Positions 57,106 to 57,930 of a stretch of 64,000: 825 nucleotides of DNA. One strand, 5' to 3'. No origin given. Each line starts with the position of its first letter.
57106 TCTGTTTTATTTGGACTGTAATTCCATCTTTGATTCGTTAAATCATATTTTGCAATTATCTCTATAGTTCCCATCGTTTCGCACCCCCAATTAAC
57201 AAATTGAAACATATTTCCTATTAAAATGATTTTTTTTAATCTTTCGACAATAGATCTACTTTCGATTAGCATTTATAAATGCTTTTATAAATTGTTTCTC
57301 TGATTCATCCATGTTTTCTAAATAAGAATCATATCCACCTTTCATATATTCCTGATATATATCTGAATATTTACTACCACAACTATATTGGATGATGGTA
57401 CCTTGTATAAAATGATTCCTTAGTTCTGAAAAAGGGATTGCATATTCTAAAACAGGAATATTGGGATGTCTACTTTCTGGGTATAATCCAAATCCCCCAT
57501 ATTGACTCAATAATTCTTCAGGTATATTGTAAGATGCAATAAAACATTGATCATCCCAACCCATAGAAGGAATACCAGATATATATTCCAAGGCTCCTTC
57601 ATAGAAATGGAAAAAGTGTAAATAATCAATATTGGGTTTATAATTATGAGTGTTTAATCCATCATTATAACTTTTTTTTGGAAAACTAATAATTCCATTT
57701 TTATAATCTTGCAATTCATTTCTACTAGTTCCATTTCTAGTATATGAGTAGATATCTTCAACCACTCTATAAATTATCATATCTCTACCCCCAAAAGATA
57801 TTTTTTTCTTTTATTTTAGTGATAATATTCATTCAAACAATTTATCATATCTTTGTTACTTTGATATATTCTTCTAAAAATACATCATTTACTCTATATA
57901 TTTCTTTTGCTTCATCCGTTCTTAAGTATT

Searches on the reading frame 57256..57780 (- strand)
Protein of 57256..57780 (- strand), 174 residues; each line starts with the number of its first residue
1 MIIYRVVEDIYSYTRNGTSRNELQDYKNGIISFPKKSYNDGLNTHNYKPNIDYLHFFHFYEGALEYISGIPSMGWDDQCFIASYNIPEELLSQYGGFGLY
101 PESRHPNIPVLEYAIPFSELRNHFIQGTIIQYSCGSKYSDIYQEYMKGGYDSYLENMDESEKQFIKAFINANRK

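Call 5: search_protein_families(library=pfam, proteins=[window:57256-57780:-], max_evalue=0.1)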
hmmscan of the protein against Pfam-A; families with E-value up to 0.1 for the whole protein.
window:57256-57780:- (174 aa): 1 family
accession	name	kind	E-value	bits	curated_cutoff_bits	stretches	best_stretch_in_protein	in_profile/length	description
PF03275.19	GLF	-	0.015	15.4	26.3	1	114-163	12-62/203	UDP-galactopyranose mutase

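Call 24: search_protein_families(library=phrogs, proteins=[window:57256-57780:-], max_evalue=0.01)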
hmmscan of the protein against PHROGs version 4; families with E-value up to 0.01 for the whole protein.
window:57256-57780:- (174 aa): 0 families

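Call 50: search_protein_families(library=ncbifam, proteins=[window:57256-57780:-], max_evalue=0.01)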
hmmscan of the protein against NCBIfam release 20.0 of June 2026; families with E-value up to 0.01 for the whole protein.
window:57256-57780:- (174 aa): 0 families

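Call 68: find_encoding_contigs(protein=window:57256-57780:-, flank=2500, max_places=10)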
Protein window:57256-57780:- (174 aa): 24 contigs read that carry it; 10 places shown.
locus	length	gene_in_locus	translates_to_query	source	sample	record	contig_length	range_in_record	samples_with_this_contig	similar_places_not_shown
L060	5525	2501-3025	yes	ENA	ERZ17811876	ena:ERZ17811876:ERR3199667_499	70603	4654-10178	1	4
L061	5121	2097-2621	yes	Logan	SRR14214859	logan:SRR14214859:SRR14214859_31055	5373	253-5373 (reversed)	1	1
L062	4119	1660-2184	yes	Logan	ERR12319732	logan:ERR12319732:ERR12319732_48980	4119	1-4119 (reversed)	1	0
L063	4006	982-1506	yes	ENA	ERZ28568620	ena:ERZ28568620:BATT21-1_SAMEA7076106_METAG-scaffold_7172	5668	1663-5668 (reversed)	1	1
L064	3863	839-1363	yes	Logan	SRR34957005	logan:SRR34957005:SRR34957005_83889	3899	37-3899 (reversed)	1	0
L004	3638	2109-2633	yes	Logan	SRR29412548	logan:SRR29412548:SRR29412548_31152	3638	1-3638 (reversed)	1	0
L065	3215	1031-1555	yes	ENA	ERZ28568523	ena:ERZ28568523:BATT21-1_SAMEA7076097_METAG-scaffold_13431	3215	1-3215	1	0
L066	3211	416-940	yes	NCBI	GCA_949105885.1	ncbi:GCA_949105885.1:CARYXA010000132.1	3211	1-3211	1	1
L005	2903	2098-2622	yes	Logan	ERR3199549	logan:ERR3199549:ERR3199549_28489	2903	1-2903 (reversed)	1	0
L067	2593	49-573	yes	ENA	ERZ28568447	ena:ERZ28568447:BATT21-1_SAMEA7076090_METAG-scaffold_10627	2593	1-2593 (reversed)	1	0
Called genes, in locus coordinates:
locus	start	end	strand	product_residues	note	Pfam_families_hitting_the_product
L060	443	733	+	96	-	-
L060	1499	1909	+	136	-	-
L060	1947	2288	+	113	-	-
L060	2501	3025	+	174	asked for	-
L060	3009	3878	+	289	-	-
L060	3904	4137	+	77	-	-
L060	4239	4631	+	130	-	-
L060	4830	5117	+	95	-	-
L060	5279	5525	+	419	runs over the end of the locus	PF12733:Cadherin-like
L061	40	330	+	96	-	-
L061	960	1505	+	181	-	-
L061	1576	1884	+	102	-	-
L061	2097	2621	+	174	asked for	-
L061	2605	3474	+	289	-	-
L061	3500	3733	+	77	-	-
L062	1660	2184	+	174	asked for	-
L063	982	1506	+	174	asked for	-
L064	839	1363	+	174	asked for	-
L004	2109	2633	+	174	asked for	-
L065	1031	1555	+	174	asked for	-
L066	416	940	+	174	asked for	-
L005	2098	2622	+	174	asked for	-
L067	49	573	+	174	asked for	-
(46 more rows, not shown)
